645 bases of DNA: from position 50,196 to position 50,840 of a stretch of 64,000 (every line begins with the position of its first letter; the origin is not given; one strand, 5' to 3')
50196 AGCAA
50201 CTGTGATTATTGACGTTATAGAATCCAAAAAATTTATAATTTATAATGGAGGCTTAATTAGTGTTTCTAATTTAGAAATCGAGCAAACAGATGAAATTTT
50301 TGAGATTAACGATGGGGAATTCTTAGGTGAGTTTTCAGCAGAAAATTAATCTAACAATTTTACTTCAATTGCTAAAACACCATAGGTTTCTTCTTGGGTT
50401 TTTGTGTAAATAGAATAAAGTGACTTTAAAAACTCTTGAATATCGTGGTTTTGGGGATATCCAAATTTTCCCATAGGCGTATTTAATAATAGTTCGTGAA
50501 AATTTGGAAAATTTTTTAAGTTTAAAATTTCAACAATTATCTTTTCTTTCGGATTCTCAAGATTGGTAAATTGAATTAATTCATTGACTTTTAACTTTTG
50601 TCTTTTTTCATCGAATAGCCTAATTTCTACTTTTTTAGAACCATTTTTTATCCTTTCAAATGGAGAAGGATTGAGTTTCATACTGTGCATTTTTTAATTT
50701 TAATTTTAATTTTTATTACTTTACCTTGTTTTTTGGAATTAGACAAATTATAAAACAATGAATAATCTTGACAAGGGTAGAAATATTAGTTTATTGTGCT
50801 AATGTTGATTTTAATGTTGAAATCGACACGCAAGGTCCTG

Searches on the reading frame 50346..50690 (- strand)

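Call 10: search_protein_families(library=pfam, proteins=[window:50346-50690:-], max_evalue=0.001)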
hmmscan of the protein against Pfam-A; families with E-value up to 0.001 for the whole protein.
window:50346-50690:- (114 aa): 2 families
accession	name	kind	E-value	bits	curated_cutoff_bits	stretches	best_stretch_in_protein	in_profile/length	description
PF04266.20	ASCH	-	1.2e-07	32.8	21.2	1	5-113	2-102/103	ASCH domain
PF12961.13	DUF3850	-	0.00029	21.4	22.9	1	1-45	1-42/77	Domain of unknown function (DUF3850)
